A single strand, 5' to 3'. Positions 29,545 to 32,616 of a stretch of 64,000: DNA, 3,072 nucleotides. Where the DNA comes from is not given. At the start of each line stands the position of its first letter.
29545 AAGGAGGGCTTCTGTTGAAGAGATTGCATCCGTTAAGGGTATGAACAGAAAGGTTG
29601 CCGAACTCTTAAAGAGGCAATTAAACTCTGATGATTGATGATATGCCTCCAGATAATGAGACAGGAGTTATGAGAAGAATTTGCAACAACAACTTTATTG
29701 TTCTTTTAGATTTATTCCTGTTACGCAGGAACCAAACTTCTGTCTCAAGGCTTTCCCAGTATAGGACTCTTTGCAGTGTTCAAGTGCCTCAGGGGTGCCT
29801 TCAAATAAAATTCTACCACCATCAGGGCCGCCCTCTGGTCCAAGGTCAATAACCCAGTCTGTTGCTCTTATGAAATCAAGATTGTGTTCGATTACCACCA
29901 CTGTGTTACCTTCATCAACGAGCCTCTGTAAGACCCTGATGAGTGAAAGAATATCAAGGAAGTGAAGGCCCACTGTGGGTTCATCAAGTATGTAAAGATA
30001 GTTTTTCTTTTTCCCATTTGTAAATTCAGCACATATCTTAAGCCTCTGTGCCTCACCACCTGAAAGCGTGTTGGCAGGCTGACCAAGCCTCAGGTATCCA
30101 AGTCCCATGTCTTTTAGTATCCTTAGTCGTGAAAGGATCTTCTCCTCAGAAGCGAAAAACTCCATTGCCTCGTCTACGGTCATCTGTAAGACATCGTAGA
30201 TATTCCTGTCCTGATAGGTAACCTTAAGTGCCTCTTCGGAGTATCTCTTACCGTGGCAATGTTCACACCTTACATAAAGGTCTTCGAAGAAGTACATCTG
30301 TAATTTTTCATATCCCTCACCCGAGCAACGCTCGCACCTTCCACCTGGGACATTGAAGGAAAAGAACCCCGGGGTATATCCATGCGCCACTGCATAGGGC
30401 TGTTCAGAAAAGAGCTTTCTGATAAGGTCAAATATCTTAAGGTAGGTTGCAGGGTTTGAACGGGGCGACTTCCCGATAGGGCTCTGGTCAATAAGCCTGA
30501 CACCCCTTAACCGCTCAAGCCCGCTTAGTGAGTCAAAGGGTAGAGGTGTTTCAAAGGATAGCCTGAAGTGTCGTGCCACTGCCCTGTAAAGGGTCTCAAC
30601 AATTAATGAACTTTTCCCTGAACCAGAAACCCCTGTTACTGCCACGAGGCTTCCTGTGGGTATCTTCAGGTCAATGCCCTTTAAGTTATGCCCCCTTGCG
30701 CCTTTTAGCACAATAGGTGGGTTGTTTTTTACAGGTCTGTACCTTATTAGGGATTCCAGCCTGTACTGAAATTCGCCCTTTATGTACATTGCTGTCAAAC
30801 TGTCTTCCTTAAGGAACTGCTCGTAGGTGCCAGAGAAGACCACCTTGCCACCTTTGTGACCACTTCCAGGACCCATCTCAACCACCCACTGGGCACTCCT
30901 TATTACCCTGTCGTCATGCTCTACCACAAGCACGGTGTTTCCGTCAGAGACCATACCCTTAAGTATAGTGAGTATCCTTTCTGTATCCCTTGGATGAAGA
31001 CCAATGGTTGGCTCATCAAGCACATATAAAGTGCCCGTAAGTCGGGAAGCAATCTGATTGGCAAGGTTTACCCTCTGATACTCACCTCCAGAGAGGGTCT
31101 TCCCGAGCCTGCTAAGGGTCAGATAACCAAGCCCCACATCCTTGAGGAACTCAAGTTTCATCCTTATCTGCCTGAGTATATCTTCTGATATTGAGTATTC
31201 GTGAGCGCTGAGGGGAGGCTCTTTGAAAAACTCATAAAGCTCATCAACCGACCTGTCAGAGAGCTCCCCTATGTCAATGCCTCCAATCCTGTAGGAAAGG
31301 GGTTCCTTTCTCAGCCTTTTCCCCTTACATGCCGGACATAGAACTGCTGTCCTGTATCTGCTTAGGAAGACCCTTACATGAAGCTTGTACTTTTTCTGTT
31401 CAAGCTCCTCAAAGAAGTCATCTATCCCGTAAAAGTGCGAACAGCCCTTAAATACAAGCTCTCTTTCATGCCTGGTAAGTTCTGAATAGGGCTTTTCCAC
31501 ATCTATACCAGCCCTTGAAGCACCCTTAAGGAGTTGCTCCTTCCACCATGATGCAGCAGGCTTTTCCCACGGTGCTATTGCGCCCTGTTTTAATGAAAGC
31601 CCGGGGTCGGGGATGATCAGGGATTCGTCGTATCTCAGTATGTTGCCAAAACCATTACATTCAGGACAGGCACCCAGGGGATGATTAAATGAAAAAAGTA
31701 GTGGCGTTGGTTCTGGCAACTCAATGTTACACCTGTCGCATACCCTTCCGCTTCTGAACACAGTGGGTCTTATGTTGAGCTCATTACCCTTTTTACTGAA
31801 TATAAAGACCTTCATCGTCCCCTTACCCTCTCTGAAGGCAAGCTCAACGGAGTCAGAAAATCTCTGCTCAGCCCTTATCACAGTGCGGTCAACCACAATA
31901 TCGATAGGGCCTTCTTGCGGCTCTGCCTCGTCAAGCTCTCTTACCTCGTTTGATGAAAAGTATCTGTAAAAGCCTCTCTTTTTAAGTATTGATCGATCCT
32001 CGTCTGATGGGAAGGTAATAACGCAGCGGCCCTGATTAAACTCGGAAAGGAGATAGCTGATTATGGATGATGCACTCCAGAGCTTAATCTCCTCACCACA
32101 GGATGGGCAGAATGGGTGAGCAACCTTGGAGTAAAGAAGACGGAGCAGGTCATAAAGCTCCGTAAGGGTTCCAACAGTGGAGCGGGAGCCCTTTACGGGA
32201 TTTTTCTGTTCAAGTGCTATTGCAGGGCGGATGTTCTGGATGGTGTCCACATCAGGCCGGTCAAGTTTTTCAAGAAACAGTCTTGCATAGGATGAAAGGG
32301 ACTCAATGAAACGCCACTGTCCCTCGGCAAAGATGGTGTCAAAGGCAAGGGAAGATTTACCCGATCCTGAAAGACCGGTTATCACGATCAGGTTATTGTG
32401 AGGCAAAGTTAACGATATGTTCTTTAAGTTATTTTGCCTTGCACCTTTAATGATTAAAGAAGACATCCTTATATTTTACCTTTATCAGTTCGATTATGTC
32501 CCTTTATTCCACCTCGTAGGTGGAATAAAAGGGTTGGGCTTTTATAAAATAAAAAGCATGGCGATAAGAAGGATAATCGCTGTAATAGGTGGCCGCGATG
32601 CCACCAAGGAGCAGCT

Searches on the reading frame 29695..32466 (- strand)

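Call 66: search_protein_families(library=ncbifam, proteins=[window:29695-32466:-], max_evalue=1e-10)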
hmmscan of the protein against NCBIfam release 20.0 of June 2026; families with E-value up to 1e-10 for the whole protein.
window:29695-32466:- (923 aa): 111 families (the best 25 are shown)
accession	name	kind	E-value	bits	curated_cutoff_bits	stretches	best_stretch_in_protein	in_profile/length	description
NF001503.0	PRK00349.1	equivalog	0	1052.8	1147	1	2-910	4-940/943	excinuclease ABC subunit UvrA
TIGR00630.1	uvra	equivalog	0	1018.6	729.8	1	4-895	2-923/924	excinuclease ABC subunit UvrA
NF001885.0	PRK00635.1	equivalog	6.2e-178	593.9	3054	2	361-909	383-917/1809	excinuclease ABC subunit A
TIGR03608.1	L_ocin_972_ABC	subfamily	6.9e-34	117.1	254.85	1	433-531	111-206/206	putative bacteriocin export ABC transporter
TIGR02857.1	CydD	equivalog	1e-33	117.1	435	1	439-531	439-529/529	thiol reductant ABC exporter subunit CydD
NF040873.1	AztA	equivalog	2.2e-33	115.5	220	1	439-529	102-189/191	zinc ABC transporter ATP-binding protein AztA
TIGR02673.1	FtsE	equivalog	9.2e-32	110.4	264.85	1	440-525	121-203/214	cell division ATP-binding protein FtsE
TIGR04521.1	ECF_ATPase_2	equivalog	3.1e-31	108.5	330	1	439-559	126-241/279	energy-coupling factor transporter ATPase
NF010068.0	PRK13548.1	equivalog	1.6e-29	102.8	261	1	441-561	122-240/261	heme ABC transporter ATP-binding protein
TIGR02315.1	ABC_phnC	equivalog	1.6e-28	99.8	266.1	0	436-561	125-242/243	phosphonate ABC transporter ATP-binding protein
TIGR04520.1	ECF_ATPase_1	equivalog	1.2e-26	93.8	315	0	441-579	121-252/269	energy-coupling factor transporter ATPase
TIGR03873.1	F420-0_ABC_ATP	hypoth_equivalog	3.4e-26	92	372.4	0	452-561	132-234/256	putative F420-0 ABC transporter ATP-binding protein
TIGR01166.1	cbiO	subfamily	3.4e-26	91.9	211.8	0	441-518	112-186/190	cobalt ABC transporter, ATP-binding protein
NF000355.4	ribo_prot_ABC_F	equivalog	1.1e-25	90.6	380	0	740-868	369-491/499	ribosomal protection-like ABC-F family protein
TIGR02982.1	heterocyst_DevA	subfamily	1.1e-25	90.6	295.8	0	438-534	123-217/220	ABC exporter ATP-binding subunit, DevA family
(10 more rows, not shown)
